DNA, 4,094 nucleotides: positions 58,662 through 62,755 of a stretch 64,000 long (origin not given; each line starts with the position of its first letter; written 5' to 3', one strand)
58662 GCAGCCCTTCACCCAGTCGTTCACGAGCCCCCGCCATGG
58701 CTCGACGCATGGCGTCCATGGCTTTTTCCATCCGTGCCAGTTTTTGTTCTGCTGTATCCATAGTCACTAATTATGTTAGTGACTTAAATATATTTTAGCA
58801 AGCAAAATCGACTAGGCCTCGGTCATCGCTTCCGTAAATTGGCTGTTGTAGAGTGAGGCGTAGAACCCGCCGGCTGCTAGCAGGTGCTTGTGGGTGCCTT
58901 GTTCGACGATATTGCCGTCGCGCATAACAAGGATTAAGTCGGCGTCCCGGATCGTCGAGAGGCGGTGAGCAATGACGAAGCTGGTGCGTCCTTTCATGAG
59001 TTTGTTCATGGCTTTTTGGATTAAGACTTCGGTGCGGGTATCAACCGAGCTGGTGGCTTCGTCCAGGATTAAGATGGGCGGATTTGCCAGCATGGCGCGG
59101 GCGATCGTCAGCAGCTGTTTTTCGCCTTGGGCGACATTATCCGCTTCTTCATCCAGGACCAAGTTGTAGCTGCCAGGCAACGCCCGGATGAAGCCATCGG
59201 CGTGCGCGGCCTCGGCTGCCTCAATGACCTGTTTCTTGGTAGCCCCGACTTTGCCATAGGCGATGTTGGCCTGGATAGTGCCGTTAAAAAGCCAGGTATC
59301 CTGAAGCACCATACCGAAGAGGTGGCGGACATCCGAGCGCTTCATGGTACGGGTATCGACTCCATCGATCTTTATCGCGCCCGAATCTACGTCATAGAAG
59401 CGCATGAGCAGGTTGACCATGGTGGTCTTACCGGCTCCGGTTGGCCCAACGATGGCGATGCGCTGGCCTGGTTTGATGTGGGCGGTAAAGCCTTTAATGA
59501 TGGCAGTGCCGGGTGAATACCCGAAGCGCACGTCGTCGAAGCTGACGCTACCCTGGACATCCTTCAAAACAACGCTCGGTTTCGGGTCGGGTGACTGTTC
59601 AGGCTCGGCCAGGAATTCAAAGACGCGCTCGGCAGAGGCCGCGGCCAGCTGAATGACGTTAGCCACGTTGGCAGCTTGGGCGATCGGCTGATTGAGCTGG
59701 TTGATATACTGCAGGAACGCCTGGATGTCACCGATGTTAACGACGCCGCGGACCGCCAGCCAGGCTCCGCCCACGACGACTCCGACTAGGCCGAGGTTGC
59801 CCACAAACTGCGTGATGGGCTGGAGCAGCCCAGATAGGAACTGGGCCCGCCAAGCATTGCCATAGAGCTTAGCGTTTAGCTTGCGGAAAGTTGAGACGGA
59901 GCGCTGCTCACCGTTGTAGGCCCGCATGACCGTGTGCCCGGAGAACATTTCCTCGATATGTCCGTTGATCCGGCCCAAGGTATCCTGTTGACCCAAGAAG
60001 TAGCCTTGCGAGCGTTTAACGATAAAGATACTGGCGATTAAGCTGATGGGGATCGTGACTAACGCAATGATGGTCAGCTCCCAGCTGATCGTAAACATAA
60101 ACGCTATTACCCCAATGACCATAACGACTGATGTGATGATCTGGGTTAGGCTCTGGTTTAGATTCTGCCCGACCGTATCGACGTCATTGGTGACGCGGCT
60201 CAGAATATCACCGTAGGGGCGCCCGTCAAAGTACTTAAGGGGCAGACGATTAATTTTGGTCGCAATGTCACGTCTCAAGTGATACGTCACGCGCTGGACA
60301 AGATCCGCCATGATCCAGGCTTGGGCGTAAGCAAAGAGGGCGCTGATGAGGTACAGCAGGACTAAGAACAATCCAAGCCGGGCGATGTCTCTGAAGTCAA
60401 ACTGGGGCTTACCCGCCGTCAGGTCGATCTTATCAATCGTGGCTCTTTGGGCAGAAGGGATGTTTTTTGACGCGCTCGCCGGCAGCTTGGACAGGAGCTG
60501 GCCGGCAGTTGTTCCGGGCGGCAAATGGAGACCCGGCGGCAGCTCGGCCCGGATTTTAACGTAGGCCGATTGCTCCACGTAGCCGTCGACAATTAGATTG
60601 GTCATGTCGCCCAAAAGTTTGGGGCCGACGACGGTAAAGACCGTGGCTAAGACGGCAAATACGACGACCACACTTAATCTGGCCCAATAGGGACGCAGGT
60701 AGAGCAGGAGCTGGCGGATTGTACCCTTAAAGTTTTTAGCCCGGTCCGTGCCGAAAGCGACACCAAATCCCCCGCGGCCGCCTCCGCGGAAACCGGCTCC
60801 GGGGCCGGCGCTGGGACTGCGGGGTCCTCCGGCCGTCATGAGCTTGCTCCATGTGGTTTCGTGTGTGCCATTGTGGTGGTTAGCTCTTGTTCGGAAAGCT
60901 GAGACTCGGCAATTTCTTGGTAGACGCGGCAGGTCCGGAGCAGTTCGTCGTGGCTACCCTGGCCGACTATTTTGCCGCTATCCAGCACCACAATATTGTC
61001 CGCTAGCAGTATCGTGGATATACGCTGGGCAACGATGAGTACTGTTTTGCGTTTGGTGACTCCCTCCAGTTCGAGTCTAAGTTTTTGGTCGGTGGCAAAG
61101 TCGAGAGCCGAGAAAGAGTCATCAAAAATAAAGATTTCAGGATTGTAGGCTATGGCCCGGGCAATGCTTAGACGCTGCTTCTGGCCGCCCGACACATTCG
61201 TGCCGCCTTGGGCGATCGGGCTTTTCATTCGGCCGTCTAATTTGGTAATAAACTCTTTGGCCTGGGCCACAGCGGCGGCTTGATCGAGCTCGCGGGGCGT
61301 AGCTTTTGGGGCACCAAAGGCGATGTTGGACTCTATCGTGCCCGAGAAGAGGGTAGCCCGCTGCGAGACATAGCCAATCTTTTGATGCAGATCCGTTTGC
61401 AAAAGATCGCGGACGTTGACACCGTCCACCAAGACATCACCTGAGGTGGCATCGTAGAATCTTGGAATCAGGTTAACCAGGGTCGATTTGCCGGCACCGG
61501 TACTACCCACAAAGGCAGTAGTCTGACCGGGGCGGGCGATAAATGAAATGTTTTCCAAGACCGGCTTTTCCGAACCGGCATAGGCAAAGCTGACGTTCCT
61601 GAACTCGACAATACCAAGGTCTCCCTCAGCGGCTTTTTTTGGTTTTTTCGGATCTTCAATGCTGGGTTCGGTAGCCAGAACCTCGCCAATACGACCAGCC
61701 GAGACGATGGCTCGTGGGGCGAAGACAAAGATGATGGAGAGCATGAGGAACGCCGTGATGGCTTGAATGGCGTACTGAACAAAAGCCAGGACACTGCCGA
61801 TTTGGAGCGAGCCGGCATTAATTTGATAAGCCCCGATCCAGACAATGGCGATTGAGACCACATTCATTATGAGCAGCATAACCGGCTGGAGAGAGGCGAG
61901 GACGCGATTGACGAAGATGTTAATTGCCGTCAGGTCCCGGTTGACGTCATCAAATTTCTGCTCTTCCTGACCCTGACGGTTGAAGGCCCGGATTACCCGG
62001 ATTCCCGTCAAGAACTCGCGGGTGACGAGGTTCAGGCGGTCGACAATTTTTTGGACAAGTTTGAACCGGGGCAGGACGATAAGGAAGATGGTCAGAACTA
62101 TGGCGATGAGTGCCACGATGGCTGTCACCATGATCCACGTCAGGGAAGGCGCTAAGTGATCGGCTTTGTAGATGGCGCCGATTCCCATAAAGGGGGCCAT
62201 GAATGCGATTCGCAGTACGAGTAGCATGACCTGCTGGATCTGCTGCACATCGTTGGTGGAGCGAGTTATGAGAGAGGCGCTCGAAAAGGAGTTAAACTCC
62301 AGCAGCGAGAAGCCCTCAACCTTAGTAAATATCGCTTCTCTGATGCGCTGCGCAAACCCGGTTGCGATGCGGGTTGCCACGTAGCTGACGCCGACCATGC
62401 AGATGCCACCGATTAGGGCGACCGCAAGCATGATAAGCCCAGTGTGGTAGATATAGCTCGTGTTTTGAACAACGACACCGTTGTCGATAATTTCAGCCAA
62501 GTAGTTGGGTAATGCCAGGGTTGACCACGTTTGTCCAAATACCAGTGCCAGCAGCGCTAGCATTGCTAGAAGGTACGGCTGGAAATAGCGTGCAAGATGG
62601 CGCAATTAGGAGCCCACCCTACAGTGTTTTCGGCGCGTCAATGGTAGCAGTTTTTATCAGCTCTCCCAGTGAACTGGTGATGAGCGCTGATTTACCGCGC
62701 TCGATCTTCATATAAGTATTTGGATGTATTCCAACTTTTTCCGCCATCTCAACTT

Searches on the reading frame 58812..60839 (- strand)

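Call 39: search_protein_families(library=pfam, proteins=[window:58812-60839:-], max_evalue=0.00001)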
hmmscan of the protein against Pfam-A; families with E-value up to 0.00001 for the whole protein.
window:58812-60839:- (675 aa): 2 families
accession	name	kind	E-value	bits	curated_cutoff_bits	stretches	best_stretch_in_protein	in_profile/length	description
PF00664.28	ABC_membrane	-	6.1e-54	184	28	1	57-385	3-273/274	ABC transporter transmembrane region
PF00005.33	ABC_tran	-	8.9e-27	94.8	25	1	449-597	2-137/137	ABC transporter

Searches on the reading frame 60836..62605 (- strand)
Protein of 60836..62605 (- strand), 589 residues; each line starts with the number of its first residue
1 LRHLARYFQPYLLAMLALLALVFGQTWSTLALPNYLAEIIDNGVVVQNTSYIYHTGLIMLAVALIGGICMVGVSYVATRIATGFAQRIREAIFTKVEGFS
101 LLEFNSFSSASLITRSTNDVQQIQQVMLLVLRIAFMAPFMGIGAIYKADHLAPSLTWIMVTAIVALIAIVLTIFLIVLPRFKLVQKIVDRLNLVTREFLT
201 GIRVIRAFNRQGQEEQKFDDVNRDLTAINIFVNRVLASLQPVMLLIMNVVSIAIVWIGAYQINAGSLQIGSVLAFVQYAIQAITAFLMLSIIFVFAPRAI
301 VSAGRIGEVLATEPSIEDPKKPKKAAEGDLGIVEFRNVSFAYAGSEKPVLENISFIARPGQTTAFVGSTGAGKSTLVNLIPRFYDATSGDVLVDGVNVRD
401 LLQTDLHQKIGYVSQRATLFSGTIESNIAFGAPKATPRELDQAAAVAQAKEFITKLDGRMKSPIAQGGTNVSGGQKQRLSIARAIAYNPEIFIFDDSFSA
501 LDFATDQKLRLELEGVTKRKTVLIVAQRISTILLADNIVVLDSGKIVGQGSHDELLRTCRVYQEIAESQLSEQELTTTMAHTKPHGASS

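Call 58: search_protein_families(library=pfam, proteins=[window:60836-62605:-], max_evalue=5)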
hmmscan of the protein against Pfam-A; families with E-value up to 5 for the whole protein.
window:60836-62605:- (589 aa): 9 families
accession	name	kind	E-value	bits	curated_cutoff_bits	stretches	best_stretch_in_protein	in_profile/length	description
PF00664.28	ABC_membrane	-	1.4e-35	123.8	28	1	16-285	2-273/274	ABC transporter transmembrane region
PF00005.33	ABC_tran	-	1.8e-28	100.3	25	1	350-498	1-136/137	ABC transporter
PF03193.22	RsgA_GTPase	-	0.00062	20.1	30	1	359-380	106-126/174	RsgA GTPase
PF02463.25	SMC_N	-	0.0035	17.2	40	1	202-539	97-209/220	RecF/RecN/SMC N terminal domain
PF13555.12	AAA_29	-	0.017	15.3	27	1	359-377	22-39/61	P-loop containing region of AAA domain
PF13476.12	AAA_23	-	0.086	13.9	27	1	352-380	14-39/201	AAA domain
PF01583.26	APS_kinase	-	0.11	12.9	21.1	1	362-408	4-51/152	Adenylylsulphate kinase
PF01926.29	MMR_HSR1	-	0.13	12.8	21.9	1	363-380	2-19/113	50S ribosome-binding GTPase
PF12128.14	DUF3584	-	0.15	9.9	31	1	363-392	20-49/1191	Protein of unknown function (DUF3584)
